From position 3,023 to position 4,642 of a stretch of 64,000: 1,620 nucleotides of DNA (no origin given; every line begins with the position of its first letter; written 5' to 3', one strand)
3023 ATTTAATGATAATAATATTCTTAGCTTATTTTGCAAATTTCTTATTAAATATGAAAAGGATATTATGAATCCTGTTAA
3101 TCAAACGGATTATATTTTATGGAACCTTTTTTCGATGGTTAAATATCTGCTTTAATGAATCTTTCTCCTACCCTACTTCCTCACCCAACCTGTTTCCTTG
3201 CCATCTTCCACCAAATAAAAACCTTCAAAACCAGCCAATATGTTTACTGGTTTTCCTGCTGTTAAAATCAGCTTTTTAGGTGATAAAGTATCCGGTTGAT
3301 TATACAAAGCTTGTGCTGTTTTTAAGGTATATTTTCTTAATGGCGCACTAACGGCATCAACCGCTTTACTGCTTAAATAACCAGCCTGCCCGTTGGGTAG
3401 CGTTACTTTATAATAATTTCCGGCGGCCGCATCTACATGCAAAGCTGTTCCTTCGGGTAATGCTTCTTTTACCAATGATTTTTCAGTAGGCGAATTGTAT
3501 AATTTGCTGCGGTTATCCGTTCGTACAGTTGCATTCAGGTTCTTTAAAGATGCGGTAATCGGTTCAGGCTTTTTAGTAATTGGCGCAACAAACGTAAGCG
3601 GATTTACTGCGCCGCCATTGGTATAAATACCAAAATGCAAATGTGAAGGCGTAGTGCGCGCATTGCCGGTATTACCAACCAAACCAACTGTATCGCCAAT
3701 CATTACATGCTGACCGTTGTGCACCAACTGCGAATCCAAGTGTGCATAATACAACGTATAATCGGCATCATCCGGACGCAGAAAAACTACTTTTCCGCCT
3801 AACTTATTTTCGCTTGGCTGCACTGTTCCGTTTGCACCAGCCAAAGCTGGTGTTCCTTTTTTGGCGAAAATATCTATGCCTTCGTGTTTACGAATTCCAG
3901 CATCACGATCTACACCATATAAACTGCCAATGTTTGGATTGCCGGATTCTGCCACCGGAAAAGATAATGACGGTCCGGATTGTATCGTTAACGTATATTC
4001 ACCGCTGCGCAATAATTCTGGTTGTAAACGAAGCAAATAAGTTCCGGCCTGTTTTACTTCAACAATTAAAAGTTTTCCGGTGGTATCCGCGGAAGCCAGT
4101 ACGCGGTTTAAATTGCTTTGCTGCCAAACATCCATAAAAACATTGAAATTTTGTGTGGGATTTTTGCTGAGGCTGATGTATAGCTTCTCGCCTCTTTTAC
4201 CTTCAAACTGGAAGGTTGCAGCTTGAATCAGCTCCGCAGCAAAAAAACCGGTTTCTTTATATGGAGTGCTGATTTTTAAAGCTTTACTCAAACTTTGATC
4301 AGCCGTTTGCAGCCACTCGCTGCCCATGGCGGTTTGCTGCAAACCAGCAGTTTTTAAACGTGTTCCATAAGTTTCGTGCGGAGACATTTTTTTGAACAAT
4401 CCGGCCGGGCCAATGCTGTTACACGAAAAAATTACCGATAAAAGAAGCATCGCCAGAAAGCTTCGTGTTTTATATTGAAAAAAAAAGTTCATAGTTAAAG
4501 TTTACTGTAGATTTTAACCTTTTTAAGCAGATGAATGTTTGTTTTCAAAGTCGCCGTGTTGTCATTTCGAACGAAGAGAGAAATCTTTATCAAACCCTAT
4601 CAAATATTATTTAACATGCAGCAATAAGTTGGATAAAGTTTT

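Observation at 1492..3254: Single-gene KAP P-loop NTPase islet bracketed by imperfect direct repeats of about 80 nt that duplicate the 3' end of the M23 peptidase gene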

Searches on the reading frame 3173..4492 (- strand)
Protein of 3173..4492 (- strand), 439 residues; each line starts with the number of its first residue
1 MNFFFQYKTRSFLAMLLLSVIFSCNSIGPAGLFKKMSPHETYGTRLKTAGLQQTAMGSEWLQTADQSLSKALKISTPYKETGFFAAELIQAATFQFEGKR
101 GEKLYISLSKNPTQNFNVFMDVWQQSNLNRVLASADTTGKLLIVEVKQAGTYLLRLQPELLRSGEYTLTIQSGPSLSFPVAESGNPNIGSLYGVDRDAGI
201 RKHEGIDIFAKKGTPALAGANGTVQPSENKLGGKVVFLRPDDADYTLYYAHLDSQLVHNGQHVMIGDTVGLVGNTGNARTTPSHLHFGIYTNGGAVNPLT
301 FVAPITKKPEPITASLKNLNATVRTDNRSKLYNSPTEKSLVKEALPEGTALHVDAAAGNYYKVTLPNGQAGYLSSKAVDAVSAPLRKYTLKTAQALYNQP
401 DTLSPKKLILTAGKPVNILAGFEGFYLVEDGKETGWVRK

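Call 5: search_protein_families(library=pfam, proteins=[window:3173-4492:-], max_evalue=0.01)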
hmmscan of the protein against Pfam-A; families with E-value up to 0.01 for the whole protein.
window:3173-4492:- (439 aa): 6 families
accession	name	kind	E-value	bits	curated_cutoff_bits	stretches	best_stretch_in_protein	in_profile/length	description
PF01551.29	Peptidase_M23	-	1.6e-23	83.1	28.7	1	202-298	2-96/96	Peptidase family M23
PF08239.17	SH3_3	-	1.4e-09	38.4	27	2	396-438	5-49/54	Bacterial SH3 domain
PF06347.19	SH3_4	-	1.2e-06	28.6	24.1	0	328-378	4-54/56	Bacterial SH3 domain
PF13457.12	GW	-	9.9e-05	23.4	21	1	318-378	6-75/76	GW (Gly-Tryp) dipeptide domain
PF04151.21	PPC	-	0.0011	20.3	25.9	0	92-157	3-69/70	Bacterial pre-peptidase C-terminal domain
PF23795.1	SH3_YKFC_2nd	-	0.0013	18.9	27.4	1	327-379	4-55/57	YKFC SH3b2 domain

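Call 7: search_protein_families(library=ncbifam, proteins=[window:3173-4492:-], max_evalue=0.01)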
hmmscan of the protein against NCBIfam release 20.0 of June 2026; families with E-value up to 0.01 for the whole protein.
window:3173-4492:- (439 aa): 15 families
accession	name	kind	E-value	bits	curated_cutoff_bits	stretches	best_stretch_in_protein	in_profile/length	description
NF008652.0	PRK11649.1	equivalog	6.6e-18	64.6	341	1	200-306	310-414/439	murein DD-endopeptidase MepM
NF052530.1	Heli_ShapePgp3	exception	1.1e-16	60.8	300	1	203-306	167-268/270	peptidoglycan metallopeptidase Pgp3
NF053824.1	PdgNdpepShyC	equivalog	9.3e-16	57.7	700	1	200-307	293-398/429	peptidoglycan DD-endopeptidase ShyC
NF040883.1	amid_act_ActS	equivalog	6e-15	55.2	375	1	204-310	137-241/242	amidase activator ActS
NF053825.1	PdgNdpepShyA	equivalog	7.7e-13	47.9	700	1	200-307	293-398/425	peptidoglycan DD-endopeptidase ShyA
NF008123.1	PRK10871.1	equivalog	1.1e-11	44.8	311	1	204-302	266-362/365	murein hydrolase activator NlpD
NF052336.1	PdgHdaseHSB100310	equivalog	1.4e-11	44.3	500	1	187-296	42-148/316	peptidoglycan hydrolase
NF050804.1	CellDivDipMCaul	equivalog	2.8e-10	39.6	900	1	190-289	517-613/634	cell division endopeptidase DipM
NF041208.1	celldiv_DipM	equivalog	6.7e-09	35.5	740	1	199-301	315-416/419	cell division endopeptidase DipM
NF053738.1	S2SprSpoIIQBc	equivalog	2.1e-08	34.1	250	1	201-303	120-224/232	stage II sporulation protein SpoIIQ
NF008644.1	PRK11637.1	equivalog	3.5e-08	32.8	270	1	199-301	282-382/385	murein hydrolase activator EnvC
TIGR03900.1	prc_long_Delta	hypoth_equivalog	2.2e-06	26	660.95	1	317-402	788-873/973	MXAN_5808 family serine peptidase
NF052529.1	PG_M23_Pgp6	exception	3.7e-06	25.9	600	1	203-299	335-429/452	peptidoglycan metallopeptidase Pgp6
NF004799.0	PRK06148.1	subfamily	3.2e-05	22.1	1128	1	202-292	440-540/1015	hypothetical protein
TIGR04211.1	SH3_and_anchor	equivalog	0.0026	17.4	65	0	333-380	12-60/198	TIGR04211 family SH3 domain-containing protein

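Call 8: find_related_loci(query=window:3173-4492:-, collection=genome_contigs, flank=6000)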
Query window:3173-4492:- (439 aa) in genome_contigs; peptide patterns used: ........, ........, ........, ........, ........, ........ (x = any residue, [..] = any of these).
328 stretches matched a pattern; 269 encode a relative of the query (tblastn E <= 1e-3); the best 80 are kept; 80 distinct loci.
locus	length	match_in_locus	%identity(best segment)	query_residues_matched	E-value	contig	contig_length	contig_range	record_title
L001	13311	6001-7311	86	1-436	0e+0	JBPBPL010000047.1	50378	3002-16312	MAG: Janthinobacterium lividum isolate 3300051444_24 3300051444_24_Ga0502433_00000892, whole genome shotgun sequence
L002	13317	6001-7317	86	1-439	0e+0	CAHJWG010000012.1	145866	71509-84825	Sphingobacteriaceae bacterium isolate Lichen_MAGs_lobaria3 genome assembly, contig: NODE_103_length_145866_cov_6.183409,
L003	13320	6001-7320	86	1-439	0e+0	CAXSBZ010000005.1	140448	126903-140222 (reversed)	MAG: uncultured Sphingobacteriaceae bacterium isolate private_VT22_metawrap_bin.9 genome assembly, contig: private_VT22_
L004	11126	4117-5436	84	1-439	0e+0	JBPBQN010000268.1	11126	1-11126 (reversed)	MAG: Janthinobacterium lividum isolate 3300037009_metabat.5 3300037009_metabat.5_Ga0393353_0000246, whole genome shotgun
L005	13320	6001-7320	83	1-439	0e+0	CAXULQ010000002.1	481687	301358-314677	MAG TPA_asm: uncultured Sphingobacteriaceae bacterium isolate public_SRR11456913_metawrap_bin.3 genome assembly, contig:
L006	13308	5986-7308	83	1-439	0e+0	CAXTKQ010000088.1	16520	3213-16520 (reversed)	MAG TPA_asm: uncultured Sphingobacteriaceae bacterium isolate public_SRR12240179_metawrap_bin.1 genome assembly, contig:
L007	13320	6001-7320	79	1-439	0e+0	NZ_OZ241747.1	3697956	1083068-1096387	MAG: Mucilaginibacter sp. isolate 3d3be44a-3fb6-4c8a-808a-0f79c2c8dbc6 chromosome 1, complete sequence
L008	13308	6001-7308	82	6-439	0e+0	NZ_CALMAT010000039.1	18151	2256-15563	MAG: uncultured Mucilaginibacter sp. isolate SRR12240180_bin.4_CONCOCT_v1.1_MAG NODE_616_length_18151_cov_4.963196, whol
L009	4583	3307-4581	82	1-424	0e+0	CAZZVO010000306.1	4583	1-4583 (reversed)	MAG: uncultured Mucilaginibacter sp. isolate Brown_J.bin.6 genome assembly, contig: NODE_11063_length_4583_cov_5.550133,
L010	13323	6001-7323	81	1-439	0e+0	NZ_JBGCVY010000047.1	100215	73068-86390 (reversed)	MAG: Mucilaginibacter sp. isolate MAG_010 k141_19924, whole genome shotgun sequence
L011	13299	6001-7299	56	8-437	4e-157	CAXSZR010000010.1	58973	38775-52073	MAG TPA_asm: uncultured Mucilaginibacter sp. isolate private_GTX0158_metawrap_bin.2 genome assembly, contig: private_GTX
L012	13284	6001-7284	57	15-437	1e-154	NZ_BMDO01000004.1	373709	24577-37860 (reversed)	Mucilaginibacter galii strain CCM 8711 sequence04, whole genome shotgun sequence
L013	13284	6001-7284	56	15-437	7e-154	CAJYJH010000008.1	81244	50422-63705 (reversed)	MAG: uncultured Mucilaginibacter sp. isolate SP236_2_metabat2_genome_mining.18 genome assembly, contig: k127_688683, who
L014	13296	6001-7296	54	7-436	1e-147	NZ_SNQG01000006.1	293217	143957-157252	Mucilaginibacter phyllosphaerae strain PP-F2FG21 NODE_6_length_293217_cov_101.251958, whole genome shotgun sequence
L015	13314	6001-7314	54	5-437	9e-148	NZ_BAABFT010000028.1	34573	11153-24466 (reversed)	Mucilaginibacter gynuensis strain JCM 17705 sequence28, whole genome shotgun sequence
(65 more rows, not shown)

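Call 14: find_encoding_contigs(protein=window:3173-4492:-, flank=6000, max_places=10)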
Protein window:3173-4492:- (439 aa): 3 contigs read that carry it; 2 places shown.
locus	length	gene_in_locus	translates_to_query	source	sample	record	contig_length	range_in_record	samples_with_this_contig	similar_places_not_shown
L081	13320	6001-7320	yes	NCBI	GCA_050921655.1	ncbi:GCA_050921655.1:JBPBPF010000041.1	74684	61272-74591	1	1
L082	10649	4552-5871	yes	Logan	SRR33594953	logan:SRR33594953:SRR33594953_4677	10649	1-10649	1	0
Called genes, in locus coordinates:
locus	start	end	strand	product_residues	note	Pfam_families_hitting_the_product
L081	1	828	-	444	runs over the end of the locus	PF19290:PmbA_TldD_2nd (faint), PF19289:PmbA_TldD_3rd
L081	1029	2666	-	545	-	PF19290:PmbA_TldD_2nd (faint), PF01523:PmbA_TldD_1st, PF19289:PmbA_TldD_3rd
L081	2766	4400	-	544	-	PF19290:PmbA_TldD_2nd (faint), PF01523:PmbA_TldD_1st, PF19289:PmbA_TldD_3rd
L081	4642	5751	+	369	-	PF01757:Acyl_transf_3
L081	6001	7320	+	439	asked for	PF01551:Peptidase_M23, PF06347:SH3_4 (faint), PF08239:SH3_3 (faint)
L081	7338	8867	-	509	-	PF01637:ATPase_2 (weak), PF07693:KAP_NTPase, PF24883:NPHP3_N (faint), PF05729:NACHT (faint)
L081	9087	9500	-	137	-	PF02276:CytoC_RC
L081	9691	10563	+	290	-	PF02588:YitT_membrane, PF10035:DUF2179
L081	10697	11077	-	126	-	-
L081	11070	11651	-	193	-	-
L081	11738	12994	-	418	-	PF01979:Amidohydro_1, PF07969:Amidohydro_3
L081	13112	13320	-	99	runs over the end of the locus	?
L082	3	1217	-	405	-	?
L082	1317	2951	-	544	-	PF19290:PmbA_TldD_2nd (faint), PF01523:PmbA_TldD_1st, PF19289:PmbA_TldD_3rd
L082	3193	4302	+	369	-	PF01757:Acyl_transf_3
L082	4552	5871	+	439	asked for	PF01551:Peptidase_M23, PF06347:SH3_4 (faint), PF08239:SH3_3 (faint)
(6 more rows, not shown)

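Call 44: search_protein_families(library=pfam, proteins=[L008:7353-8045:-, L008:8035-8691:-, L008:8684-9808:-, L008:9810-11051:-, L005:7782-8234:+, L005:8331-9101:-, L006:7414-8550:-], max_evalue=0.01)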
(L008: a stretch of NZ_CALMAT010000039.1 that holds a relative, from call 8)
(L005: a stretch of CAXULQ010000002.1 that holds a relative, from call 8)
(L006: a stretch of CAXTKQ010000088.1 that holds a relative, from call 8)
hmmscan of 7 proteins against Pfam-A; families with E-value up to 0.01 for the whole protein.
L008:7353-8045:- (230 aa): 1 family
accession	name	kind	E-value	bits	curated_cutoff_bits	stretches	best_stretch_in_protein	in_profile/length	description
PF09568.16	RE_MjaI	-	7.8e-28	97.8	22.7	1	15-196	2-159/164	MjaI restriction endonuclease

L008:8035-8691:- (218 aa): 2 families
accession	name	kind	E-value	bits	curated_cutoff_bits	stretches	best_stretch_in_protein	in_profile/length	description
PF18735.6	HEPN_RiboL-PSP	-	7.8e-30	104.6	28.4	1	18-205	2-191/191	RiboL-PSP-HEPN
PF18737.6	HEPN_MAE_28990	-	6.6e-25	89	26.8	1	12-208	2-207/211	MAE_28990/MAE_18760-like HEPN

L008:8684-9808:- (374 aa): 1 family
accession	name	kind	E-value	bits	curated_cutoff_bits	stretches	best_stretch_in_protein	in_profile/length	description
PF03235.19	GmrSD_N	-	1.4e-23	84.5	33.2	1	28-185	2-198/199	GmrSD restriction endonuclease, N-terminal domain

L008:9810-11051:- (413 aa): 2 families
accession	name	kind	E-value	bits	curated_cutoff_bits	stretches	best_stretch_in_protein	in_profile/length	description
PF01555.25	N6_N4_Mtase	-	9.9e-46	156.9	26.7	1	9-240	1-221/221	DNA methylase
PF00565.23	SNase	-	9.9e-06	26.4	21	1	342-407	25-90/107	Staphylococcal nuclease homologue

L005:7782-8234:+ (150 aa): 4 families
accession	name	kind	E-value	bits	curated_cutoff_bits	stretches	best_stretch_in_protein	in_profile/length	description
PF13443.12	HTH_26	-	4.2e-05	24.1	22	1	86-136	2-53/63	Cro/C1-type HTH DNA-binding domain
PF01381.28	HTH_3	-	0.0003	21.2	23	1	93-135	8-50/55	Helix-turn-helix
PF13560.12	HTH_31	-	0.00092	19.9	27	1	85-138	5-59/64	Helix-turn-helix domain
PF13744.12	HTH_37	-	0.0035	17.5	27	1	72-118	9-55/80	Helix-turn-helix domain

L005:8331-9101:- (256 aa): 1 family
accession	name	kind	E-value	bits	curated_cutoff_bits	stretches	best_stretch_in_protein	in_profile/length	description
PF00226.36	DnaJ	-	2.4e-23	82.5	27.8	1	3-65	1-63/63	DnaJ domain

L006:7414-8550:- (378 aa): 2 families
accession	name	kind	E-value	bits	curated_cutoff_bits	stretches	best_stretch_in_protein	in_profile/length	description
PF13360.13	PQQ_2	-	3.7e-05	23.9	27.6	0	148-270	117-229/233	Outer membrane protein assembly factor BamB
PF13570.13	Beta-prop_ACSF4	-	0.0013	18.7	133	0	260-316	73-130/329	Beta-alanine-activating enzyme, beta-propeller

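Call 45: search_protein_families(library=padloc, proteins=[L008:7353-8045:-, L008:8035-8691:-, L008:8684-9808:-, L008:9810-11051:-, L005:7782-8234:+, L005:8331-9101:-, L006:7414-8550:-], max_evalue=0.001)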
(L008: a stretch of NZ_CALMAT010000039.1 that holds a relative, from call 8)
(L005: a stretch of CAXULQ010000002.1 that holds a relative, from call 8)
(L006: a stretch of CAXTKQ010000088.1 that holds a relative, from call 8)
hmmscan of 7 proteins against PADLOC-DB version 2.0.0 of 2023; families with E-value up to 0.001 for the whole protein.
L008:7353-8045:- (230 aa): 2 families
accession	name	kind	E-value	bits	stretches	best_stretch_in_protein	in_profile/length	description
PDLC03450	REase_II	-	1.1e-88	294.1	1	36-228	1-194/197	Type II restriction enzyme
PDLC03519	REase_II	-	1.5e-09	35.9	1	14-123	39-135/222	Type II restriction enzyme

L008:8035-8691:- (218 aa): 1 family
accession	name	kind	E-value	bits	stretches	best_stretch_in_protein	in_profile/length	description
PDLC01681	Cas13a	-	3.4e-05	22.4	1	62-214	28-155/166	Cas13a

L008:8684-9808:- (374 aa): 7 families
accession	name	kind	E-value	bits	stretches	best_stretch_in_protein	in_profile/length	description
PDLC03877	NsnA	-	4.7e-50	168.9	1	24-361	50-370/385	-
PDLC04027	PD-T4-2_A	-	1.4e-30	104.6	1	28-348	41-338/363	-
PDLC02695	Orf5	-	4.2e-07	26.7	0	77-105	75-101/601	Orf5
PDLC03418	REase_II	-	9.8e-06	22.9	1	36-94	29-88/372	Type II restriction enzyme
PDLC04157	HEC-06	-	1.7e-05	21.6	1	35-104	19-94/558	-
PDLC02701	Orf5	-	3.1e-05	20.7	0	76-210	75-199/596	Orf5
PDLC04155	HEC-06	-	3.7e-05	20.4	1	23-97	8-87/562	-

L008:9810-11051:- (413 aa): 61 families (the best 25 are shown)
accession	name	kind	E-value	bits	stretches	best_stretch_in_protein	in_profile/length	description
PDLC03259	MTase_II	-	1.1e-181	602.3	1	1-408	14-420/423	Type II methyltransferase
PDLC03353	MTase_II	-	2.3e-65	218.7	1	1-246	20-254/260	Type II methyltransferase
PDLC03350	MTase_II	-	4.1e-64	214.9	1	1-250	68-303/312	Type II methyltransferase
PDLC03283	MTase_II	-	2.8e-45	153.1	1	2-259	16-288/352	Type II methyltransferase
PDLC03387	MTase_II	-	1.7e-36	123.9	2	3-69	25-91/289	Type II methyltransferase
PDLC03371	MTase_II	-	6.6e-28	95.9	1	3-248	24-258/260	Type II methyltransferase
PDLC03260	MTase_II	-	3e-26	90.2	2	132-244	201-309/349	Type II methyltransferase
PDLC03246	MTase_II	-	5.8e-26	89.5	1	4-240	127-364/376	Type II methyltransferase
PDLC03299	MTase_II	-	1.3e-24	85.2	2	141-246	159-261/296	Type II methyltransferase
PDLC03252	MTase_II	-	1.6e-21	75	2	5-69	106-170/365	Type II methyltransferase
PDLC03236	MTase_II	-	1.6e-19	67.8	1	4-239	664-896/912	Type II methyltransferase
PDLC03276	MTase_II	-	1.1e-18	65.7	1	3-227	157-385/404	Type II methyltransferase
PDLC03351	MTase_II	-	2.2e-18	64.5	2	173-250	119-196/348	Type II methyltransferase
PDLC03363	MTase_II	-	8.8e-18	62.7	1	153-246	24-122/294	Type II methyltransferase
PDLC03303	MTase_II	-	9e-18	62.1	1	5-234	19-226/668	Type II methyltransferase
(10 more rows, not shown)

L005:7782-8234:+ (150 aa): 2 families
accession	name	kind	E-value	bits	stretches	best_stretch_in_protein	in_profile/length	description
PDLC03982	PD-Lambda-2_B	-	2.2e-19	68.1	1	27-139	3-116/402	-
PDLC02926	HTH_VI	-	5.8e-07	27.7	1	86-138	6-58/92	-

L005:8331-9101:- (256 aa): 0 families

L006:7414-8550:- (378 aa): 0 families

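Call 73: find_homologous_proteins(query=window:3176-4492:-, max_evalue=1e-100)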
Query window:3176-4492:- (439 aa): 1146 proteins with E <= 1e-100 among 8000 candidates; the best 120 are listed.
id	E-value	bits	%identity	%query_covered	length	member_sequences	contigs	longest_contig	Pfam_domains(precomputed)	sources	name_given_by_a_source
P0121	2.6e-260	882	89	100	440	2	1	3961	PF01551.30,PF06347.20,PF08239.18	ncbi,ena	-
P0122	3.0e-252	855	86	100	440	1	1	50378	PF01551.30,PF08239.18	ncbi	ncbi:MAG: peptidoglycan DD-metalloendopeptidase family protein [Janthinobacterium lividum]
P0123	4.7e-251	851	86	100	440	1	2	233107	PF01551.30,PF06347.20,PF08239.18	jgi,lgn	-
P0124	5.6e-250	847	87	100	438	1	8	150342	PF01551.30,PF08239.18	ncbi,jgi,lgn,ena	-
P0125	1.6e-249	846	86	100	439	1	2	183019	PF01551.30,PF06347.20,PF08239.18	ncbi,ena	-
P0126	2.4e-249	845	87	100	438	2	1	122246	PF01551.30,PF08239.18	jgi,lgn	-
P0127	3.7e-249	845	86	100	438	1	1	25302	PF01551.30,PF08239.18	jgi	-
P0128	1.6e-248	843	86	100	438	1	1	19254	PF01551.30,PF08239.18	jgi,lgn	-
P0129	2.6e-247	839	84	100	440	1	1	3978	PF01551.30,PF06347.20,PF08239.18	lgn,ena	-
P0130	1.2e-246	836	85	100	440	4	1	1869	PF01551.30,PF23795.2,PF08239.18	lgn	-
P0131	1.6e-246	836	86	100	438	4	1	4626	PF01551.30,PF08239.18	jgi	-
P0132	1.0e-244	830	85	100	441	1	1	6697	PF01551.30,PF13457.13,PF06347.20,PF08239.18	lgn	-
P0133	2.2e-244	829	84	100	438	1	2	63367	PF01551.30,PF08239.18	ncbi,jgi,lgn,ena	-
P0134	1.9e-243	826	82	100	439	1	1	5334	PF01551.30,PF08239.18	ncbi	-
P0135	4.6e-243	825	83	100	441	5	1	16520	PF01551.30,PF08239.18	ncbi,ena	-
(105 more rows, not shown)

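Call 74: find_encoding_contigs(protein=P0121, flank=6000, max_places=4)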
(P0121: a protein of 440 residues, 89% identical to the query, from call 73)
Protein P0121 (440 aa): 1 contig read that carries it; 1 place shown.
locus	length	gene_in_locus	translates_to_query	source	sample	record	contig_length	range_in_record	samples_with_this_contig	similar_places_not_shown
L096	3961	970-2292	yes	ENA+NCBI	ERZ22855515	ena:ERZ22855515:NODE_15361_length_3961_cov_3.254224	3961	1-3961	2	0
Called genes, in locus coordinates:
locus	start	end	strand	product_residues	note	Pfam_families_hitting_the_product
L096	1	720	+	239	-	?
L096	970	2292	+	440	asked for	PF01551:Peptidase_M23, PF06347:SH3_4 (faint), PF08239:SH3_3 (faint)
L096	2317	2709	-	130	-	PF09568:RE_MjaI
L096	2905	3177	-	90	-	-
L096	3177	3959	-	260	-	?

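Call 75: find_encoding_contigs(protein=P0124, flank=5000, max_places=8)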
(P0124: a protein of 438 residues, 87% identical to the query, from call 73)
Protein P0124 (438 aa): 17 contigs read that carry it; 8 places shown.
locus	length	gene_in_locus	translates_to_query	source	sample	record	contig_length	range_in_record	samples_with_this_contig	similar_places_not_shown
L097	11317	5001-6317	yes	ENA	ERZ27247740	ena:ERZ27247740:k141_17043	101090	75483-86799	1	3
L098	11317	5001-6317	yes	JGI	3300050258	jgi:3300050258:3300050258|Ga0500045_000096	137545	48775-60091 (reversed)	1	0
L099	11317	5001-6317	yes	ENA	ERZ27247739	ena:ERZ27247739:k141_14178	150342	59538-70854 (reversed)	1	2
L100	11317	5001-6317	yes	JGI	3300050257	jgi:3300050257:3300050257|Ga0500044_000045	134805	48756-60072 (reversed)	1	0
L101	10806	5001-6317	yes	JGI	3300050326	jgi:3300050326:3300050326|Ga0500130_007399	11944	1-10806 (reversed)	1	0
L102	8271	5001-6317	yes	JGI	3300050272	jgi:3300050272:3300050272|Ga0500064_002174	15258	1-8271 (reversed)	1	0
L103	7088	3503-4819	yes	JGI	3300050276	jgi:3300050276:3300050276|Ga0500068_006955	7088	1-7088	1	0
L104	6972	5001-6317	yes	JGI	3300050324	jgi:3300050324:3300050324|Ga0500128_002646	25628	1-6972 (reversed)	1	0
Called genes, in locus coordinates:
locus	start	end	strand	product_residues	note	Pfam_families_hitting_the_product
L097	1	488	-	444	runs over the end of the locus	PF19290:PmbA_TldD_2nd (faint), PF19289:PmbA_TldD_3rd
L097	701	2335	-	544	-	PF19290:PmbA_TldD_2nd (faint), PF01523:PmbA_TldD_1st, PF19289:PmbA_TldD_3rd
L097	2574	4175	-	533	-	PF19290:PmbA_TldD_2nd (faint), PF01523:PmbA_TldD_1st, PF19289:PmbA_TldD_3rd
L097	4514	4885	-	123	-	PF04342:DMT_6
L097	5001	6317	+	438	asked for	PF01551:Peptidase_M23, PF08239:SH3_3 (faint)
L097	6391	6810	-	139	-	PF00334:NDK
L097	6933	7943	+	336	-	PF01368:DHH, PF02272:DHHA1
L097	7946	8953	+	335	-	PF00254:FKBP_C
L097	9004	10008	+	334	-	PF00254:FKBP_C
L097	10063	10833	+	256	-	PF01026:TatD_DNase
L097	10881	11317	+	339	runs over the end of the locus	PF00710:Asparaginase, PF17763:Asparaginase_C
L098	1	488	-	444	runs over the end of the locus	PF19290:PmbA_TldD_2nd (faint), PF19289:PmbA_TldD_3rd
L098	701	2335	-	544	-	PF19290:PmbA_TldD_2nd (faint), PF01523:PmbA_TldD_1st, PF19289:PmbA_TldD_3rd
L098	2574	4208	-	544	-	PF19290:PmbA_TldD_2nd (faint), PF01523:PmbA_TldD_1st, PF19289:PmbA_TldD_3rd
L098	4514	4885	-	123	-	PF04342:DMT_6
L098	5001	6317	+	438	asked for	PF01551:Peptidase_M23, PF08239:SH3_3 (faint)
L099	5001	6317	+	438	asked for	PF01551:Peptidase_M23, PF08239:SH3_3 (faint)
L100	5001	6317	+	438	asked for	PF01551:Peptidase_M23, PF08239:SH3_3 (faint)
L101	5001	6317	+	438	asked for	PF01551:Peptidase_M23, PF08239:SH3_3 (faint)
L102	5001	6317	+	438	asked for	PF01551:Peptidase_M23, PF08239:SH3_3 (faint)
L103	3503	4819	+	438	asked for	PF01551:Peptidase_M23, PF08239:SH3_3 (faint)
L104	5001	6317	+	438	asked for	PF01551:Peptidase_M23, PF08239:SH3_3 (faint)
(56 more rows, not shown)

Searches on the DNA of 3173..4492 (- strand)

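Call 47: search_rna_families(sources=[L014], threshold=gathering)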
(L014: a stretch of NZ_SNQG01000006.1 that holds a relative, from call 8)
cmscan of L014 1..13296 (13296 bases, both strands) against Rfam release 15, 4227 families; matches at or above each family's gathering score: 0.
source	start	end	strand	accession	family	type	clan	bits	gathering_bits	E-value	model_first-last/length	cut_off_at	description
